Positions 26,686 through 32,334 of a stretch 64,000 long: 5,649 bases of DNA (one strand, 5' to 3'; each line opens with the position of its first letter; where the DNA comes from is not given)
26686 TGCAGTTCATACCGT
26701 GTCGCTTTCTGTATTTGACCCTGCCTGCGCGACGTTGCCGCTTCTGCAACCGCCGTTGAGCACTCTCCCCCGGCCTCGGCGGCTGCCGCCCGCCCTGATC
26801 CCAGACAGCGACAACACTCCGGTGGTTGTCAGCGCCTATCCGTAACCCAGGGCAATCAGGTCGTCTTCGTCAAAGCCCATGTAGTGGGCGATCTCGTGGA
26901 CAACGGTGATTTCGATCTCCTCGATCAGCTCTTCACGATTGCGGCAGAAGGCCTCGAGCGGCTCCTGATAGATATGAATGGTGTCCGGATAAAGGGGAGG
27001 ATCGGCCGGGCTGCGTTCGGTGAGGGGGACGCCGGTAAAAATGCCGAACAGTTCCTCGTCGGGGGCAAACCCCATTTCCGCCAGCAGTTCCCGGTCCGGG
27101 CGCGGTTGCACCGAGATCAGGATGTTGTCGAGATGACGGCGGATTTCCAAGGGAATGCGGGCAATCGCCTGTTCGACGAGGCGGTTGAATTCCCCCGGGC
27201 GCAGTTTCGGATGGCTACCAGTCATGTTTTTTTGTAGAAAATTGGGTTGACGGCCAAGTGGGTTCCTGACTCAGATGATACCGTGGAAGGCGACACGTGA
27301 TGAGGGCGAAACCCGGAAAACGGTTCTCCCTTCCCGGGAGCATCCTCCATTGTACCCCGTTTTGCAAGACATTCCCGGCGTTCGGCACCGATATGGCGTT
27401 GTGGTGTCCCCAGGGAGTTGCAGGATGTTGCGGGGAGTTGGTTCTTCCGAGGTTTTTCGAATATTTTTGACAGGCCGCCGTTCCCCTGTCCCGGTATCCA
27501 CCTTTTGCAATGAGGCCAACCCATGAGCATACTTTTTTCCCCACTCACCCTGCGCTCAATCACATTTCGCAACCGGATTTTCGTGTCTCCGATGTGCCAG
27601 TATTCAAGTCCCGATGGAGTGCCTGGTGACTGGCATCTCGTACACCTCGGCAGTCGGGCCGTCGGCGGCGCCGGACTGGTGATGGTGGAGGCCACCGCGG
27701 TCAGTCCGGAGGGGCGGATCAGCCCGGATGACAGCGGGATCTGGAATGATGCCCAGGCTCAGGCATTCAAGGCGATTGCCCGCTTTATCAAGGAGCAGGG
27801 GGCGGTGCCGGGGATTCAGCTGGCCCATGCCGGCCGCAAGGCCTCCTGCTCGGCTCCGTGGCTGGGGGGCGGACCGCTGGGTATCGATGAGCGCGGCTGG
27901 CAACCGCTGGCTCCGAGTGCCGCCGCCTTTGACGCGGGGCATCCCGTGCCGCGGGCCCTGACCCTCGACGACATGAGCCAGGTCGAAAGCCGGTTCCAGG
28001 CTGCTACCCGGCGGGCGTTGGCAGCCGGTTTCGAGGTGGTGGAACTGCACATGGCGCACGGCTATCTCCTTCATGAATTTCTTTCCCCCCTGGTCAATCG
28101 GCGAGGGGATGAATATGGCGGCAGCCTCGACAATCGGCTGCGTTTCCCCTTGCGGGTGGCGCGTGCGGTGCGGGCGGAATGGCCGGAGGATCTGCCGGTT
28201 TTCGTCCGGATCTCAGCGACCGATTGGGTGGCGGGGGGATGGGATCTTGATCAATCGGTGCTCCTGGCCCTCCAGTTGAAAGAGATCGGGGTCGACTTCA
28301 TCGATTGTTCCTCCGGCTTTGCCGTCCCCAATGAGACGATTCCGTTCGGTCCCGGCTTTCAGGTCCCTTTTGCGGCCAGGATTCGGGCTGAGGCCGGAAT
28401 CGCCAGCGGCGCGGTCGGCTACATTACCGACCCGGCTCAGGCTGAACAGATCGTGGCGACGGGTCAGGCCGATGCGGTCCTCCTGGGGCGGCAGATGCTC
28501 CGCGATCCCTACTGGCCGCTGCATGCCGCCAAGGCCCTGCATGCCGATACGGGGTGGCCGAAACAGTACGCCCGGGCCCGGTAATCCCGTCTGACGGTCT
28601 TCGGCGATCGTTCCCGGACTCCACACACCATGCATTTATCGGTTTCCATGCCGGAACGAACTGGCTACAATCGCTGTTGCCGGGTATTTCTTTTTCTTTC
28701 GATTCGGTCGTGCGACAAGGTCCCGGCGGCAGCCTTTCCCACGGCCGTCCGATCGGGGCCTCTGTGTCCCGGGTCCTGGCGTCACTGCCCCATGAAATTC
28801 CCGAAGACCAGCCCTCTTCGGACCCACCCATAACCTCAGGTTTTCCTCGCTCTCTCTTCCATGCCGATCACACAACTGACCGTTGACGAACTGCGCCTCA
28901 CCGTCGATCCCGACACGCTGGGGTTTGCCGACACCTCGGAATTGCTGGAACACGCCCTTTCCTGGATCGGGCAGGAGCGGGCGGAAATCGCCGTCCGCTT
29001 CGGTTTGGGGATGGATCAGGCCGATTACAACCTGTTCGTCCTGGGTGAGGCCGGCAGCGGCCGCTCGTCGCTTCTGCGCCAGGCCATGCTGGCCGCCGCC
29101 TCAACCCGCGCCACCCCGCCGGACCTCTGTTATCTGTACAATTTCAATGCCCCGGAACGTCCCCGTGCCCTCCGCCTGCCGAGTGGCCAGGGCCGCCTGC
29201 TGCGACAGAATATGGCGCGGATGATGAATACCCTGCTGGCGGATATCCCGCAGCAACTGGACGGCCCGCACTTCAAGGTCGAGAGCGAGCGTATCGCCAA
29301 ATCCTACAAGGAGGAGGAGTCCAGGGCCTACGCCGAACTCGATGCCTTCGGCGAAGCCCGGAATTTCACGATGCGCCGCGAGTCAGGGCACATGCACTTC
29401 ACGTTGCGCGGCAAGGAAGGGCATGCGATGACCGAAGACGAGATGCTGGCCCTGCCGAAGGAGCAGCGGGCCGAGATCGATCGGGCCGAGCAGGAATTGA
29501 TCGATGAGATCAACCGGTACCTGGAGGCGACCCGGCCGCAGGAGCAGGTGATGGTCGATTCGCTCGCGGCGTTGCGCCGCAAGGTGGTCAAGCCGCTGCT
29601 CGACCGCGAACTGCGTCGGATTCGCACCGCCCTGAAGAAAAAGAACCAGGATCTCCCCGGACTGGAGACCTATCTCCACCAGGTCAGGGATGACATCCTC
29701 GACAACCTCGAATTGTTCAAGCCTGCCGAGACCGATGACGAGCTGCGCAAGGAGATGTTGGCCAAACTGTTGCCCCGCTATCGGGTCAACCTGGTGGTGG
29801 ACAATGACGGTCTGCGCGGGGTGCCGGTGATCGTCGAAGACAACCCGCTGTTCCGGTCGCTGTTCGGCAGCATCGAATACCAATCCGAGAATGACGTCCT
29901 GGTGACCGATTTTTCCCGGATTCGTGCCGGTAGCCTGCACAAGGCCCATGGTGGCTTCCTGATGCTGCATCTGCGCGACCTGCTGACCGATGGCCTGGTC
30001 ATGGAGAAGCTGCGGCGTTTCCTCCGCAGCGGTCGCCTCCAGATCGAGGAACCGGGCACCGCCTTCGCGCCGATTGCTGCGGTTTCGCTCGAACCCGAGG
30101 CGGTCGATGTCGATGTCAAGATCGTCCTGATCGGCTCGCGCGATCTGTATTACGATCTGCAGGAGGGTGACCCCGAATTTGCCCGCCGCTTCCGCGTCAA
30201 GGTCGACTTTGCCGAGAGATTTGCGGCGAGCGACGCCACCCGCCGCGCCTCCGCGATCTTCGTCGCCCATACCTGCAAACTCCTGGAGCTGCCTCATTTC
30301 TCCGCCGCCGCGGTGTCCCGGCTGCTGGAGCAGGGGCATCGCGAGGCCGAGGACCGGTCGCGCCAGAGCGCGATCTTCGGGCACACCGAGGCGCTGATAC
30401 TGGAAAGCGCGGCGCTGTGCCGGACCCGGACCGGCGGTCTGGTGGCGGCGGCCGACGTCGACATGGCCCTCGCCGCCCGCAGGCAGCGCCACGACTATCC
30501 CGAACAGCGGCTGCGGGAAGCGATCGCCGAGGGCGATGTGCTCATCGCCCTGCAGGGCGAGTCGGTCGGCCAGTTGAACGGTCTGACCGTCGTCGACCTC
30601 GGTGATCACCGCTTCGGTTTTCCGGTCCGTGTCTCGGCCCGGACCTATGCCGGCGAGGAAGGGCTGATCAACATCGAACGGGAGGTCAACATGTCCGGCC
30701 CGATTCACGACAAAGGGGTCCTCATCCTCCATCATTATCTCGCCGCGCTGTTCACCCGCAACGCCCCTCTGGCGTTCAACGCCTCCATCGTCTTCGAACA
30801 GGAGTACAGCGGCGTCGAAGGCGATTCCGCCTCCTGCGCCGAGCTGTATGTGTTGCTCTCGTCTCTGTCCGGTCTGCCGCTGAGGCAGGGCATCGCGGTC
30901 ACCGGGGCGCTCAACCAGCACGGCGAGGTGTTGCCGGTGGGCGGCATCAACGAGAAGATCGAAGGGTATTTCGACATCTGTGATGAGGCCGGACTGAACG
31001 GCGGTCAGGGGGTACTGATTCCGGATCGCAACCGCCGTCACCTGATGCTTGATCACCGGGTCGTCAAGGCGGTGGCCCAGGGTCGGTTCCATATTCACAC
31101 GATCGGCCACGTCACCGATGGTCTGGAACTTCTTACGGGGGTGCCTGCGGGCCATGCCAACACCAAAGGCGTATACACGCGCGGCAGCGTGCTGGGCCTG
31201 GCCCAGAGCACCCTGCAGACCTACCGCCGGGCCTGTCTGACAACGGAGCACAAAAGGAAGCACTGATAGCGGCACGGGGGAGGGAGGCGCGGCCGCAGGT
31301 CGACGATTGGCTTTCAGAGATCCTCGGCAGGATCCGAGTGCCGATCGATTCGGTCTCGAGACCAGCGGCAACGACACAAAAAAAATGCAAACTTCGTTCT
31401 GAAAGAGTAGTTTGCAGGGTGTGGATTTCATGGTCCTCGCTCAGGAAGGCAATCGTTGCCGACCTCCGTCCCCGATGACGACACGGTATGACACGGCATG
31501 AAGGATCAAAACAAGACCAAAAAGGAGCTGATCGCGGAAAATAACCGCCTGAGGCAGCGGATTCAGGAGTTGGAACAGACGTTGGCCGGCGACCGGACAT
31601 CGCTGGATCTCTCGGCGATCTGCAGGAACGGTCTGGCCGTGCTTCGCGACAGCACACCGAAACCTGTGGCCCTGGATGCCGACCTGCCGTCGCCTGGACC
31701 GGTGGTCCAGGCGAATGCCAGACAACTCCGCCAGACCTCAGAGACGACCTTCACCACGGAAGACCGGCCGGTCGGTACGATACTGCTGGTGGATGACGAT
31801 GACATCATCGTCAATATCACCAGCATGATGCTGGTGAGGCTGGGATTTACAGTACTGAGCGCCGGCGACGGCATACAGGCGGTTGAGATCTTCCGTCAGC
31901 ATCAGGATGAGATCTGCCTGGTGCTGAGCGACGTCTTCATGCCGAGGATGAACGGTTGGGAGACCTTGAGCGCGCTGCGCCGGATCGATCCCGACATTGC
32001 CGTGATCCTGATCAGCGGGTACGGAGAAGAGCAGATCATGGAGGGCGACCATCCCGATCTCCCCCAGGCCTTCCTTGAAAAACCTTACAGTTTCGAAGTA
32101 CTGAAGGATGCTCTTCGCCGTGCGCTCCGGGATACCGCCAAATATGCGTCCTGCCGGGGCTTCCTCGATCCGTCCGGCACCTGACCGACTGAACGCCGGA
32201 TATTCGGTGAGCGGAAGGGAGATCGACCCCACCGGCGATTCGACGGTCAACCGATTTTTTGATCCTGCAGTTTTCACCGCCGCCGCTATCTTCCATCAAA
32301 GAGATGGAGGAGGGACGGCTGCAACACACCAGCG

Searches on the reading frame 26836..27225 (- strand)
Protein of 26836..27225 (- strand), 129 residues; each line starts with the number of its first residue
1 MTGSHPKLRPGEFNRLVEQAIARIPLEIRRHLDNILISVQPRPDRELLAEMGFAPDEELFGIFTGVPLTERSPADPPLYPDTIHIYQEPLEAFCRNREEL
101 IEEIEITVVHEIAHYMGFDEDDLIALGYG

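Call 21: search_protein_families(library=pfam, proteins=[window:26836-27225:-], max_evalue=0.00001)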
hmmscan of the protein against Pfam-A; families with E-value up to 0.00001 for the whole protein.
window:26836-27225:- (129 aa): 1 family
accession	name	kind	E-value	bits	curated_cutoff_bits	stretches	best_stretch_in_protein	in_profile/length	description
PF06262.17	Zincin_1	-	8.5e-30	103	22.4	1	32-127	1-96/97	Zincin-like metallopeptidase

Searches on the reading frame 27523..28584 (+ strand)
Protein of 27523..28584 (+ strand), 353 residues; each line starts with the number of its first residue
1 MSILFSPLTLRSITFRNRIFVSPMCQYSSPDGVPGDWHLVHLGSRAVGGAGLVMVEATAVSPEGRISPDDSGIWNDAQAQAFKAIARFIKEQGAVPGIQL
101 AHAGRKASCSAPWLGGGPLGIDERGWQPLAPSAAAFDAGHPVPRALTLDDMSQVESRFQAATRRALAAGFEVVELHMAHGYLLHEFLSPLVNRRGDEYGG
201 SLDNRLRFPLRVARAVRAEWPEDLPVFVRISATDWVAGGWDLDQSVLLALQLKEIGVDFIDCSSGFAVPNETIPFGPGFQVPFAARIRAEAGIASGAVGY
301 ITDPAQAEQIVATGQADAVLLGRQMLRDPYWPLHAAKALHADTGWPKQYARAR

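Call 21: search_protein_families(library=pfam, proteins=[window:27523-28584:+], max_evalue=0.00001)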
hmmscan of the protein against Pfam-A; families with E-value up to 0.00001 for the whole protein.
window:27523-28584:+ (353 aa): 1 family
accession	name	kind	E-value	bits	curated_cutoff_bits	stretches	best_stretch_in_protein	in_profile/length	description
PF00724.26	Oxidored_FMN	-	1e-67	229.3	27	1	4-339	2-339/342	NADH:flavin oxidoreductase / NADH oxidase family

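Call 52: find_encoding_contigs(protein=window:27523-28581:+, flank=1000, max_places=3)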
Protein window:27523-28581:+ (353 aa): no gene with exactly this product is on record in the collection.

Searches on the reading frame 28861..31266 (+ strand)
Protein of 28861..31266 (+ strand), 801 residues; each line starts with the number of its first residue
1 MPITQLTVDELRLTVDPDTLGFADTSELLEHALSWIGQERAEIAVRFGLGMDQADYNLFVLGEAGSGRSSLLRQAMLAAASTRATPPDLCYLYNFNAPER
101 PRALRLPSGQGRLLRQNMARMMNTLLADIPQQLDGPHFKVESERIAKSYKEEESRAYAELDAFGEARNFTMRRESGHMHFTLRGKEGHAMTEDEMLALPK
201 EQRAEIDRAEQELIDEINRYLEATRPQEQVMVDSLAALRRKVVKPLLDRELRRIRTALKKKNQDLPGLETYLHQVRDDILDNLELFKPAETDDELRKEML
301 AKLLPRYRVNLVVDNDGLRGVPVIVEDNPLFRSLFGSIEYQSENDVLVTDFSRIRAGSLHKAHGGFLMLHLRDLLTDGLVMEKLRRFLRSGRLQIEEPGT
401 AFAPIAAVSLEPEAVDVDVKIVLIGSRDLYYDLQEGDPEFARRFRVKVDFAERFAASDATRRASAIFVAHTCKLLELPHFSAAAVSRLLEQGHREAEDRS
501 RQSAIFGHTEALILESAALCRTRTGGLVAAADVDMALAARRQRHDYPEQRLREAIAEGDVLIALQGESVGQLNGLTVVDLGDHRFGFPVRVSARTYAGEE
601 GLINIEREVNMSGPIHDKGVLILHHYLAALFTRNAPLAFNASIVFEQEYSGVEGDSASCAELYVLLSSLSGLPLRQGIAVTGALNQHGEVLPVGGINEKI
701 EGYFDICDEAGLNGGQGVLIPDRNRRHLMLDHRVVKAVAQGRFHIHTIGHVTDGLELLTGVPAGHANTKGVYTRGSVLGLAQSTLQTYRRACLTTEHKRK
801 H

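Call 21: search_protein_families(library=pfam, proteins=[window:28861-31266:+], max_evalue=0.00001)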
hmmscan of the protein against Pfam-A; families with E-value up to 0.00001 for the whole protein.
window:28861-31266:+ (801 aa): 4 families
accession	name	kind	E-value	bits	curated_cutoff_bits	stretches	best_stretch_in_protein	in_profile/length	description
PF13654.12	AAA_32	-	2.5e-46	157.4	21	1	320-450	2-132/133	LonB-like, AAA domain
PF20436.4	LonB_AAA-LID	-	1.2e-14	54.5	22.4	1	479-543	1-65/65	Archaeal LonB, AAA+ ATPase LID domain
PF20437.3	LonC_helical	-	1.3e-14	54.3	24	1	88-121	1-34/34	Lon-like LonC helical domain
PF05362.19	Lon_C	-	6.1e-08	32.9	21.1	1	653-737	108-182/205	Lon protease (S16) C-terminal proteolytic domain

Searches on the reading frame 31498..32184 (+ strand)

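Call 72: search_protein_families(library=pfam, proteins=[window:31498-32184:+], max_evalue=0.0001)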
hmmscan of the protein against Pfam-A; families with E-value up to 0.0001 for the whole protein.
window:31498-32184:+ (228 aa): 1 family
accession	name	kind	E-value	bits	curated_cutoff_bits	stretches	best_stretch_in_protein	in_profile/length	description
PF00072.30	Response_reg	-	2.1e-17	63.7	30.2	1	95-206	1-110/111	Response regulator receiver domain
